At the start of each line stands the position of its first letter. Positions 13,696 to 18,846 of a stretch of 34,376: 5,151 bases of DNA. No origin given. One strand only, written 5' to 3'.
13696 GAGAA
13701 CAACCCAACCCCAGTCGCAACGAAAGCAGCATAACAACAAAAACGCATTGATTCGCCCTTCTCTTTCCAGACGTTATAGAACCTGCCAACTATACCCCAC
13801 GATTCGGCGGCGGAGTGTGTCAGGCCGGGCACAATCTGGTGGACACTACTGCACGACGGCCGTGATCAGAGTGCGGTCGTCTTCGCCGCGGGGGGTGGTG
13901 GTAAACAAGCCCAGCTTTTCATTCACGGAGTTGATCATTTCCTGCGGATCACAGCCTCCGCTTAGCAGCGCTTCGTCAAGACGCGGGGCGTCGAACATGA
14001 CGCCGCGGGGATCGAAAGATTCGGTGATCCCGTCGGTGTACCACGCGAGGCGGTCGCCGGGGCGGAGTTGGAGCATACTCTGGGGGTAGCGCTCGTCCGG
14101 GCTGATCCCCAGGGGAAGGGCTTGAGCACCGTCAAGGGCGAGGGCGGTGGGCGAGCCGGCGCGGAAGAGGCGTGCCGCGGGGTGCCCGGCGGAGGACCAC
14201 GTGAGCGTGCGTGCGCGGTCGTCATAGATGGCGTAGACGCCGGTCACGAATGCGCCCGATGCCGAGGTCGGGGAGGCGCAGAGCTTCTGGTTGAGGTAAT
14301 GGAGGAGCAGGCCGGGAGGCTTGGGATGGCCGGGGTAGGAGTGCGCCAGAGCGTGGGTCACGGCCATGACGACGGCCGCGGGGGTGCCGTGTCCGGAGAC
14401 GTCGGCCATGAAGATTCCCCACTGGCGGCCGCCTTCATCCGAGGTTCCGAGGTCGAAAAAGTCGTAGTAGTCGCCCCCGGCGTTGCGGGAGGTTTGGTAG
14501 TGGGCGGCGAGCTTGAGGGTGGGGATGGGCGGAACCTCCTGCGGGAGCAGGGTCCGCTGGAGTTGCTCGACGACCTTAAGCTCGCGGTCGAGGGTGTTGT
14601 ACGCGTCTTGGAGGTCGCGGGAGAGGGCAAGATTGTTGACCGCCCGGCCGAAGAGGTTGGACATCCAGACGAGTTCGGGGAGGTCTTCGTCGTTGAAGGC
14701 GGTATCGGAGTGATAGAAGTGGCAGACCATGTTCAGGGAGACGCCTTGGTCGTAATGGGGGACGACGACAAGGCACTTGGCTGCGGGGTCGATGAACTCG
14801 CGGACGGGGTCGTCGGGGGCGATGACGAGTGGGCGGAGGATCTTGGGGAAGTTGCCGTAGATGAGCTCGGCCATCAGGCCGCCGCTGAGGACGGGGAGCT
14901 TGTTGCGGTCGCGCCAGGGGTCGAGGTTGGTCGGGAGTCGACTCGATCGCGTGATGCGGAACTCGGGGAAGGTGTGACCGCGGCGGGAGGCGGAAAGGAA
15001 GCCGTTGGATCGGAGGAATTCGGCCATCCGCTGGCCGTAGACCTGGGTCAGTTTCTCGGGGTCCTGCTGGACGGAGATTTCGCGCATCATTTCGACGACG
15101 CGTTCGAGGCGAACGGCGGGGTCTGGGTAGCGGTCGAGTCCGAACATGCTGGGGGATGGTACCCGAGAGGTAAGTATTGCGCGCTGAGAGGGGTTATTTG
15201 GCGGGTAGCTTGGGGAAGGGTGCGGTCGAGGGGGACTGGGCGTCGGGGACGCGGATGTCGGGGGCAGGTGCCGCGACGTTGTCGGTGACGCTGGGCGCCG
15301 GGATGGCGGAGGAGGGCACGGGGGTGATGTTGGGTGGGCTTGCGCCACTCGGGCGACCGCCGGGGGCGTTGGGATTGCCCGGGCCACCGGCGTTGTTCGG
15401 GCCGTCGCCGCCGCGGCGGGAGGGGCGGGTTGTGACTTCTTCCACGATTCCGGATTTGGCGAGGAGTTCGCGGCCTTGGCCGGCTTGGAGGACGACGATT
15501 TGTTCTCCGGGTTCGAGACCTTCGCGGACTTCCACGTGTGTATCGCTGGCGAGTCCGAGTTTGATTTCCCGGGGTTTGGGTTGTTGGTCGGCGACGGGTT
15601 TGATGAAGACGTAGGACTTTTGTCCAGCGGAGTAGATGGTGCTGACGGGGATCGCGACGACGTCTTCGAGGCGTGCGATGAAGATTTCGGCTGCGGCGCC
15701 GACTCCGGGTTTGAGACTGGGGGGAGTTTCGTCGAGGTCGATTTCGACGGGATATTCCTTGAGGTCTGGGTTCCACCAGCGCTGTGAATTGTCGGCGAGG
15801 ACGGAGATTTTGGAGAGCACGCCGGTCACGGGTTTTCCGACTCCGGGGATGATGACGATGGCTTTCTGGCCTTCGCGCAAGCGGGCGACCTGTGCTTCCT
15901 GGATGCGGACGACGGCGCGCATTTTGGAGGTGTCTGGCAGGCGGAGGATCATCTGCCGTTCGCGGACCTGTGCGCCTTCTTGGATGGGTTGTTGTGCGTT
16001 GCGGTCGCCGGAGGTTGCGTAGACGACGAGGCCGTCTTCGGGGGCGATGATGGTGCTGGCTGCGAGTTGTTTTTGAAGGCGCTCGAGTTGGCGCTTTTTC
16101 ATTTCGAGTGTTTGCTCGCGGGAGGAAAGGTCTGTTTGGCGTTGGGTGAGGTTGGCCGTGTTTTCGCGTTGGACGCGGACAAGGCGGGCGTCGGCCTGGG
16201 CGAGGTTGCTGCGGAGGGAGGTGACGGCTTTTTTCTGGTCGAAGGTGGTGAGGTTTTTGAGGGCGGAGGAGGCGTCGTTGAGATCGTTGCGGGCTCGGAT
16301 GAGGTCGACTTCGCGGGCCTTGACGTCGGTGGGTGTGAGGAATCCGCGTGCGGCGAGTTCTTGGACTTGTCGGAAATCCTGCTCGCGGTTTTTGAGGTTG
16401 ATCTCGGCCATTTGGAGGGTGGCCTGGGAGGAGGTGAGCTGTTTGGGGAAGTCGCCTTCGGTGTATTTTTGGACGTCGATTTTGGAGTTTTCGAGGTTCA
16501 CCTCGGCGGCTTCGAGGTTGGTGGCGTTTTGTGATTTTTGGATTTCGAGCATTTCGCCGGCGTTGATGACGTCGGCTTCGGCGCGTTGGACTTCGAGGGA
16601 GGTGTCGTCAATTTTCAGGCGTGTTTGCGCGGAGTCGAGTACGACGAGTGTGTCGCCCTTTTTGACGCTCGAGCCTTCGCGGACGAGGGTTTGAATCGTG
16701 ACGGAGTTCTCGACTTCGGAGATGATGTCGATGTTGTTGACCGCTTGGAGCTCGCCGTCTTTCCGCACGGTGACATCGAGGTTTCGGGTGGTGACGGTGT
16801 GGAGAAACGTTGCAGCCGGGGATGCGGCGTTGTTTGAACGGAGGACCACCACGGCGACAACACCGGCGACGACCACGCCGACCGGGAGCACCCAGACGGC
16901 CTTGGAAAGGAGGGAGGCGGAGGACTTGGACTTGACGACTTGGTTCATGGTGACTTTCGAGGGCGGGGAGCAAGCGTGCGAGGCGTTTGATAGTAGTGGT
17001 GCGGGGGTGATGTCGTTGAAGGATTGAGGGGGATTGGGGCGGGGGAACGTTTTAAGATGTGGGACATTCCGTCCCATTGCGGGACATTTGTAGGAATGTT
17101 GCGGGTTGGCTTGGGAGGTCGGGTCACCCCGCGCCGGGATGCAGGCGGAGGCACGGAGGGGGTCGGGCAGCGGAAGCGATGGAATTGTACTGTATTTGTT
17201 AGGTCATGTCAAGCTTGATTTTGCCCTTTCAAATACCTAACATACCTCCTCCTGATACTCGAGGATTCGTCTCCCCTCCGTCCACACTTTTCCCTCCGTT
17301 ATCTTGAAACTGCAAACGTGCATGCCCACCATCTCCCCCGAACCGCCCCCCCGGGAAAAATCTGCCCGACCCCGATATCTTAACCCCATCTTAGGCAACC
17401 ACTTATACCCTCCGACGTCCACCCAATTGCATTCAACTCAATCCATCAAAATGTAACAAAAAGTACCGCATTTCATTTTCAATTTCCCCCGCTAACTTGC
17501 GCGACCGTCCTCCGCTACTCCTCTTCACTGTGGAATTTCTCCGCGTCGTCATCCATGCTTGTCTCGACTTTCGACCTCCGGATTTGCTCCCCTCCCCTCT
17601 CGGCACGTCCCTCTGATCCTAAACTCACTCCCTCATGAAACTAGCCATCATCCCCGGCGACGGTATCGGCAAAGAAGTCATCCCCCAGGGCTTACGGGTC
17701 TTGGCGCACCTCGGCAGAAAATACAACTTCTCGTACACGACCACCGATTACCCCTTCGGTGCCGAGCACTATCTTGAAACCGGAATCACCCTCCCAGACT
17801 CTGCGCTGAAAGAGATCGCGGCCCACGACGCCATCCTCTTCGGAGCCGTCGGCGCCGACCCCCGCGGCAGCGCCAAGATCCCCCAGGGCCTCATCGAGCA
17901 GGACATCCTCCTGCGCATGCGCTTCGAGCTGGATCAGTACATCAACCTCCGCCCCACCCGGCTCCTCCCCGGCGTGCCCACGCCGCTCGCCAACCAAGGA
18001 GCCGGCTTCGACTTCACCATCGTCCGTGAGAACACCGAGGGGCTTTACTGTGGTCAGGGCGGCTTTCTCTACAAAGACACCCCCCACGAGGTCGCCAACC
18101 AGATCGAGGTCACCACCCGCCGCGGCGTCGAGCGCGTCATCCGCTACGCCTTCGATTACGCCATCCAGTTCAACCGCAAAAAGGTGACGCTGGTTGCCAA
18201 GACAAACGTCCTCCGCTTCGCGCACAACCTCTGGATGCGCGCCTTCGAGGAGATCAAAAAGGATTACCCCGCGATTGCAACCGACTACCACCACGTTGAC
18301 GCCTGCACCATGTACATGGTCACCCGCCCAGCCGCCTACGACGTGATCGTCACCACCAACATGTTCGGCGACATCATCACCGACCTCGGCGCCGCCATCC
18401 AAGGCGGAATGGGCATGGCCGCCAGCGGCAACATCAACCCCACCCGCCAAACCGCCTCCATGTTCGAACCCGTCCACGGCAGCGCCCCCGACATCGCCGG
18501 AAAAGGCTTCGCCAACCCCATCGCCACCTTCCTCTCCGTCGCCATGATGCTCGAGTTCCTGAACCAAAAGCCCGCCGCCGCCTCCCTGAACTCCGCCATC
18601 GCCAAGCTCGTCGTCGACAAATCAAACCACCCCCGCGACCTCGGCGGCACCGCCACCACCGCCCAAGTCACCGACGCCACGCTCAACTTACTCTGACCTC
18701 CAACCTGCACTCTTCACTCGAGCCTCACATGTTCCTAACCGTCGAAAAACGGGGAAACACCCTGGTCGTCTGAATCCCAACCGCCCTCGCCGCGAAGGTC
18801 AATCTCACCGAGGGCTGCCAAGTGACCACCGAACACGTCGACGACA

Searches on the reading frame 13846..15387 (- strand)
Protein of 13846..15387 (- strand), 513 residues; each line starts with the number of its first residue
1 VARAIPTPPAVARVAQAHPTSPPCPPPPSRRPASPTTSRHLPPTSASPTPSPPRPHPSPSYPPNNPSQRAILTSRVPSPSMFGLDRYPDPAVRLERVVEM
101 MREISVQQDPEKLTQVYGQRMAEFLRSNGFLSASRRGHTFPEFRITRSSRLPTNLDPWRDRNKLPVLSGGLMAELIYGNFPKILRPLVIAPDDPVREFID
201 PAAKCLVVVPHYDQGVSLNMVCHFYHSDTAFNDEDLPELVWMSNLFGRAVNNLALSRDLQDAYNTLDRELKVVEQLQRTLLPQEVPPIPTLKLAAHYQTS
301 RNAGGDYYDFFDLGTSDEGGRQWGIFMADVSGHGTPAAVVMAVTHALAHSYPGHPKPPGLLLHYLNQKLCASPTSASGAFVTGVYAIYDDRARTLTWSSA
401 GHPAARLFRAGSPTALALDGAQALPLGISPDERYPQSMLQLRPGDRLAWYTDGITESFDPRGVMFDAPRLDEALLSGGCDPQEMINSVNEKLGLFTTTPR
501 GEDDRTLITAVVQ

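Call 25: search_protein_families(library=pfam, proteins=[window:13846-15387:-], max_evalue=0.001)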
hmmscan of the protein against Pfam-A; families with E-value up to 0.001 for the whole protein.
window:13846-15387:- (513 aa): 1 family
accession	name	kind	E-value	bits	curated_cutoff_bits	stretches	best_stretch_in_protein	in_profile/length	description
PF07228.17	SpoIIE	-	2.4e-39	135.7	25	1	320-510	2-189/192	Stage II sporulation protein E (SpoIIE)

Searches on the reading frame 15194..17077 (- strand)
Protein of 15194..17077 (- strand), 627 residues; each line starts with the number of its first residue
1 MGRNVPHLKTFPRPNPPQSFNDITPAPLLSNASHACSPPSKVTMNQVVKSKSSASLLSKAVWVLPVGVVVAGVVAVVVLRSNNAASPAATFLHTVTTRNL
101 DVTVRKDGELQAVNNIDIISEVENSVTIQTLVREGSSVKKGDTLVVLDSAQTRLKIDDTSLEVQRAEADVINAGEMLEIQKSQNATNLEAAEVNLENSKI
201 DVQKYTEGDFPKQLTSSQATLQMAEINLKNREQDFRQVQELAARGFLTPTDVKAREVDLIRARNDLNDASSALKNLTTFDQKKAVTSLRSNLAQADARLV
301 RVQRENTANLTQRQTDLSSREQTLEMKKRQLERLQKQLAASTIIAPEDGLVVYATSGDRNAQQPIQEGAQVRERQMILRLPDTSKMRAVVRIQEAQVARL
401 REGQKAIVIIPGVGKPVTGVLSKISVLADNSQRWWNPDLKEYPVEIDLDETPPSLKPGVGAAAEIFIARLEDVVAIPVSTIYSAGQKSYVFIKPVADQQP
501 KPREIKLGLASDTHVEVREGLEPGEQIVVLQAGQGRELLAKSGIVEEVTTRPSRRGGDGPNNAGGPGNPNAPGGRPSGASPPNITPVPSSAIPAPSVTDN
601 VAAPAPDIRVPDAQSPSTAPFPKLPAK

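Call 25: search_protein_families(library=pfam, proteins=[window:15194-17077:-], max_evalue=0.001)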
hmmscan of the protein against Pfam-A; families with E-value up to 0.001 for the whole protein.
window:15194-17077:- (627 aa): 3 families
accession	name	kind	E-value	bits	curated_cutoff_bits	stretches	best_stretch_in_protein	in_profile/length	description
PF13437.12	HlyD_3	-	8.8e-10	39.7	22.2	1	343-458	2-106/106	HlyD family secretion protein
PF16576.10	HlyD_D23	-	2.4e-06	27.4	30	1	291-433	55-193/214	Barrel-sandwich domain of CusB or HlyD membrane-fusion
PF02321.23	OEP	-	0.00085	19.6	22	0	183-276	86-178/187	Outer membrane efflux protein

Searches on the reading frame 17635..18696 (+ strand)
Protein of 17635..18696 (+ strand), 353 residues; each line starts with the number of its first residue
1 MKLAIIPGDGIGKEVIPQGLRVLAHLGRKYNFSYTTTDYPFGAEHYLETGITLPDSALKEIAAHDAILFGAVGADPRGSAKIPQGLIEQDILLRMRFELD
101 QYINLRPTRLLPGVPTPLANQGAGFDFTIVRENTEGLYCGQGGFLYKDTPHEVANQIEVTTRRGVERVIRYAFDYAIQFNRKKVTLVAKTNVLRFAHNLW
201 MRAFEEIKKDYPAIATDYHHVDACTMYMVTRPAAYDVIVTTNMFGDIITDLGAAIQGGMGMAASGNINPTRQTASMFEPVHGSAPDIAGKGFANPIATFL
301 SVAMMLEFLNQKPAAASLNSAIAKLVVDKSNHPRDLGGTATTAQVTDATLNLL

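Call 26: search_protein_families(library=pfam, proteins=[window:17635-18696:+], max_evalue=0.001)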
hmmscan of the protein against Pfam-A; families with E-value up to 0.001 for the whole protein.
window:17635-18696:+ (353 aa): 1 family
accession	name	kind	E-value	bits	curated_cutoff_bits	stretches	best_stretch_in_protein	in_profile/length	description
PF00180.25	Iso_dh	-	8.4e-94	315.1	27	1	2-348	1-347/348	Isocitrate/isopropylmalate dehydrogenase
